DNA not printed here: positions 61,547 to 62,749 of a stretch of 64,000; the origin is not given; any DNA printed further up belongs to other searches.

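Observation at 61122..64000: pdxS and pdxT split by an inserted PhzF-family isomerase and a His-depleted cyclase-family gene, all translationally coupled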

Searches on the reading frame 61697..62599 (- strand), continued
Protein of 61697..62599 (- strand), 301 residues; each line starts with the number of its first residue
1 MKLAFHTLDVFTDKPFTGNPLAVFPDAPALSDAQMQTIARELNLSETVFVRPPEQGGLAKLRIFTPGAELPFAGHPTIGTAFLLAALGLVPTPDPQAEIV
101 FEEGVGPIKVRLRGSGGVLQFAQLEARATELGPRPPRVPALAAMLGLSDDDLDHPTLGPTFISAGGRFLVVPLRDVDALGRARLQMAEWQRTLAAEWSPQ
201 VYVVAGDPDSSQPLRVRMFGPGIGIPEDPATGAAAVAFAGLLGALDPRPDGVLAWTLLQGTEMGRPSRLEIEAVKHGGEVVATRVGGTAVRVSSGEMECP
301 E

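Call 27: search_protein_families(library=ncbifam, proteins=[L166:501-1907:-, L166:2023-3495:+, L166:3492-4433:+, L166:7485-7997:-], max_evalue=0.001)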
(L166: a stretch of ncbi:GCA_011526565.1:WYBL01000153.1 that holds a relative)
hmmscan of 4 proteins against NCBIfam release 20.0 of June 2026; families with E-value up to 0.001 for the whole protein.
L166:501-1907:- (468 aa): 61 families (the best 25 are shown)
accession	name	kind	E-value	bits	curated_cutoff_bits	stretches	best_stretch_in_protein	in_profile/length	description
NF052286.1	ecto_TF_EhuR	exception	1.2e-150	502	480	1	4-460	1-452/458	MocR-like ectoine utilization transcription factor EhuR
NF052290.2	MocR_like_YczR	exception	4.2e-63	213.6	487.4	1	11-455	16-456/458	MocR-like transcription factor YczR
NF052282.1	PLP_TF_PdxR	equivalog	2.3e-62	211.5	320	1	15-451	2-445/448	MocR-like pyridoxine biosynthesis transcription factor PdxR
NF052281.1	rhizopine_MocR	equivalog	1.6e-35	122.7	650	2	134-454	153-476/479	rhizopine catabolism transcriptional regulator MocR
NF012025.0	PRK15481.1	equivalog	5.8e-32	110.9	573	1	21-443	13-417/432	MocR-like B6 salvage transcription factor PtsJ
TIGR04461.1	endura_MppQ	equivalog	1e-31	110.4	540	1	132-428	43-355/392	enduracididine biosynthesis enzyme MppQ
NF041364.1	GntC_guanitoxin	equivalog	7.1e-25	87.6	415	1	126-451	18-351/356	guanitoxin biosynthesis PLP-dependent (S)-gamma-hydroxy-L-arginine cyclodehydratase GntC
TIGR03947.1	viomycin_VioD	equivalog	2.9e-20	72.5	390.9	1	164-422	67-331/359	capreomycidine synthase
NF004770.0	PRK06108.1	subfamily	2.6e-19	69.3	422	1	144-458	73-393/396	pyridoxal phosphate-dependent aminotransferase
NF052285.1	GABA_TF_GabR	exception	1e-16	60.8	600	2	164-454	155-453/456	MocR-like transcriptional regulator GabR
TIGR01140.1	L_thr_O3P_dcar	equivalog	8.5e-15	54.7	290.55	1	101-451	16-331/331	threonine-phosphate decarboxylase CobD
TIGR01265.1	tyr_nico_aTase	subfamily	1.1e-14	54.3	292.45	1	116-319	45-254/403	tyrosine/nicotianamine family aminotransferase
TIGR01141.1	hisC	equivalog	3.4e-14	52.5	276.55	1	103-450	21-346/349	histidinol-phosphate transaminase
NF005855.0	PRK07777.1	equivalog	1.4e-13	51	553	1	137-453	58-384/391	pyridoxal phosphate-dependent aminotransferase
NF005816.0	PRK07682.1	equivalog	1.7e-13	50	620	1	167-349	91-277/390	aminotransferase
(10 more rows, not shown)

L166:2023-3495:+ (490 aa): 7 families
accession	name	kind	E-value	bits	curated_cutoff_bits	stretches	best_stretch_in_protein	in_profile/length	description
NF052646.1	DABADecarRhbB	equivalog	1.3e-62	212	900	1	106-488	114-487/491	L-2,4-diaminobutyrate decarboxylase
TIGR03799.1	NOD_PanD_pyr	equivalog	2.7e-42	144.9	606.1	1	127-419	141-438/522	pyridoxal-dependent aspartate 1-decarboxylase PanP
TIGR03812.1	tyr_de_CO2_Arch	equivalog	3.5e-23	82.1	299.4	1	127-418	59-326/375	tyrosine decarboxylase MfnA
NF002748.0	PRK02769.1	equivalog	3.2e-17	62.3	305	1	128-397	66-310/382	histidine decarboxylase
TIGR03811.1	tyr_de_CO2_Ent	equivalog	4.4e-16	58.5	905.3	2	191-282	230-326/608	tyrosine decarboxylase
NF041359.1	GntG_guanitoxin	subfamily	3.4e-06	26.4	230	1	146-323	54-218/343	GntG family PLP-dependent aldolase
TIGR03235.1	DNA_S_dndA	equivalog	0.00033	20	480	1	193-328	98-220/353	cysteine desulfurase DndA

L166:3492-4433:+ (313 aa): 2 families
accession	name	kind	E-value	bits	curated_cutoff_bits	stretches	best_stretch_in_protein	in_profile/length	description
TIGR00950.1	2A78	equivalog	5.2e-18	65.4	230.2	1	56-296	20-263/264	carboxylate/amino acid/amine transporter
NF050091.1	ArAmAcExpYddG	equivalog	1.3e-12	47.8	300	1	60-297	39-280/285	aromatic amino acid exporter YddG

L166:7485-7997:- (170 aa): 0 families
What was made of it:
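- On PdxR-type MocR divergon: The PdxR equivalog score is below cut-off (211 against 320) and the EhuR model is above (502 against 480) (call 27).
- Closest known: PdxR-pdxST divergon. Different: The regulator is below the PdxR equivalog cut-off and is called EhuR by NCBIfam (call 27).
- The regulator in L166 scores above cut-off for the NCBIfam EhuR (ectoine-utilisation) model, at 502 against 480, and below cut-off for PdxR, at 211 against 320 (call 27). The EamA protein weakly matches amino-acid/amine and aromatic amino-acid exporter models (call 27).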

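Call 41: search_protein_families(library=pfam, proteins=[L166:501-1907:-, L166:2023-3495:+, L166:3492-4433:+], max_evalue=0.001)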
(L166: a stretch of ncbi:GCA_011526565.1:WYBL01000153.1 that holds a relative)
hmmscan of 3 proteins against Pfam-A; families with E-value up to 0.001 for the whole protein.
L166:501-1907:- (468 aa): 4 families
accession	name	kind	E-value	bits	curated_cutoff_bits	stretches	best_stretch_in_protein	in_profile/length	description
PF00155.27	Aminotran_1_2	-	5.7e-29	101.9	19.7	1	106-453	5-361/361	Aminotransferase class I and II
PF00392.27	GntR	-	3.2e-14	52.8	27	1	16-77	2-63/64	Bacterial regulatory proteins, gntR family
PF13545.12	HTH_Crp_2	-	9.7e-05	22.7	27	1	38-73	21-56/70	Crp-like helix-turn-helix domain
PF13412.12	HTH_24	-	0.00019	21.4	21.9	1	40-68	19-47/48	Winged helix-turn-helix DNA-binding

L166:2023-3495:+ (490 aa): 2 families
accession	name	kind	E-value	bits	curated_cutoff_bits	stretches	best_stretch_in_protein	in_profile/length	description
PF00282.25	Pyridoxal_deC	-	3.5e-58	197.6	27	1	54-419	4-375/375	Pyridoxal-dependent decarboxylase conserved domain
PF01212.27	Beta_elim_lyase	-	4.1e-09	36.6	27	1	144-394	46-266/288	Beta-eliminating lyase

L166:3492-4433:+ (313 aa): 1 family
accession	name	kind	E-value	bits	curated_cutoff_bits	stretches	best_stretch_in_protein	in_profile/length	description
PF00892.27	EamA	-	2.4e-30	106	28.2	2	24-154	2-133/135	EamA-like transporter family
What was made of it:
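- The rest of the accreted operon in L166 is clearly PLP-related: a PLP-dependent decarboxylase and a MocR regulator (calls 27, 41).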

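Call 44: search_solved_structures(query=window:61697-62599:-, max_evalue=0.00001, show_alignments=2)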
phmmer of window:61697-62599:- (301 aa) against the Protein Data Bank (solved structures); distinct sequences matched with E-value up to 0.00001: 12.
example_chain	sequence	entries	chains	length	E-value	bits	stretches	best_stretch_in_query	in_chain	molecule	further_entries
1t6k_A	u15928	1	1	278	7.2e-32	114.3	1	7-295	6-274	Phenazine biosynthesis protein phzF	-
1u1v_A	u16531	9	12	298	8.8e-32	114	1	7-295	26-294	Phenazine biosynthesis protein phzF | Trans-2,3-dihydro-3-hydroxyanthranilate isomerase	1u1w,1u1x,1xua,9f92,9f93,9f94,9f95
5iwe_A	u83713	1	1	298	2.3e-31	112.7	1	7-295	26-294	Trans-2,3-dihydro-3-hydroxyanthranilate isomerase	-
1xub_A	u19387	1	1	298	2.6e-30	109.2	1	7-295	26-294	Phenazine biosynthesis protein phzF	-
1u0k_A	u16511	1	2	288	2.5e-28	102.7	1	5-288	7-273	gene product PA4716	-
3edn_A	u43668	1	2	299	7.6e-23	84.7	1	5-294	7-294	Phenazine biosynthesis protein, PhzF family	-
1ym5_A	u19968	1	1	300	1.2e-20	77.4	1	3-265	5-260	Hypothetical 32.6 kDa protein in DAP2-SLT2 intergenic region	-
1qy9_A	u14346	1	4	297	4.7e-20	75.5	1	4-292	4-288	Uncharacterized isomerase YddE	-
1sdj_A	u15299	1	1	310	5.5e-20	75.3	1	4-292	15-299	Hypothetical protein yddE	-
1qya_A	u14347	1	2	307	6.8e-20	75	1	6-292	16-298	HYPOTHETICAL PROTEIN yddE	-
1s7j_A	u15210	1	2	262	1.6e-12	50.8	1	3-87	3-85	phenazine biosynthesis protein PhzF family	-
4dun_A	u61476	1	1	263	5.9e-08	35.8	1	4-86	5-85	Putative phenazine biosynthesis PhzC/PhzF protein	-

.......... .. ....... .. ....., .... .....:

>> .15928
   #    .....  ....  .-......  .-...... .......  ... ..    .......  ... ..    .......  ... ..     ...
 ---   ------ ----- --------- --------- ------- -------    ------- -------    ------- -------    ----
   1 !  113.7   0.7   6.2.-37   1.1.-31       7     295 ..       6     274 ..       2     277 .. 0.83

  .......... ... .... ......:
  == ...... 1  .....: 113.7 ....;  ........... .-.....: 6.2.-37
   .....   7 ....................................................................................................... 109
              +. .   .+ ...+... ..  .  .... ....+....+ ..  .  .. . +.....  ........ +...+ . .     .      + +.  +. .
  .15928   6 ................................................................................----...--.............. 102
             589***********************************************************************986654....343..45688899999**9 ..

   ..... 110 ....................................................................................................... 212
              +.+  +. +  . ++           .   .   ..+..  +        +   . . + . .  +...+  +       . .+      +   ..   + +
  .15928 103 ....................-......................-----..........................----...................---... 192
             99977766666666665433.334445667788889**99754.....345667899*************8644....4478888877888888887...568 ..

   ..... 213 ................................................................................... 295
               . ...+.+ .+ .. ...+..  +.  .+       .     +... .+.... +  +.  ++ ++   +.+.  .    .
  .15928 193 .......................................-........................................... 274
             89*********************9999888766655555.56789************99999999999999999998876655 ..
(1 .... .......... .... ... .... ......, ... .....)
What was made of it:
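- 61694..62599 (-): PhzF-family isomerase gene of 301 aa. It starts 13 nt after the cyclase stop. Glu45, His74 and Asp208 of P. fluorescens PhzF align to identical residues (call 44).
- On PhzF family isomerases: All three residues are identical in the alignment to 1t6k and 1u1v (call 44).
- PhzF has full catalytic residues (call 44).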

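Call 60: search_protein_families(library=pfam, proteins=[P0184, L170:4036-5004:+], max_evalue=0.001)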
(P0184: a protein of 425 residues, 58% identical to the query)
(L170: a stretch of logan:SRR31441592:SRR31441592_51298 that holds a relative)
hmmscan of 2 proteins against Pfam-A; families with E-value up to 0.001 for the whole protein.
P0184 (425 aa): 3 families
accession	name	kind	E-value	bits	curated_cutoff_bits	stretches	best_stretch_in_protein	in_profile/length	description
PF02567.21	PhzC-PhzF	-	1.1e-62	212.6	27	1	8-290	1-281/281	Phenazine biosynthesis-like protein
PF01042.26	Ribonuc_L-PSP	-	1.3e-31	109.6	27.3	1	313-423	6-120/121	Endoribonuclease L-PSP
PF05544.16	Pro_racemase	-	0.00056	19.5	27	0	61-125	71-135/325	Proline racemase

L170:4036-5004:+ (322 aa): 0 families
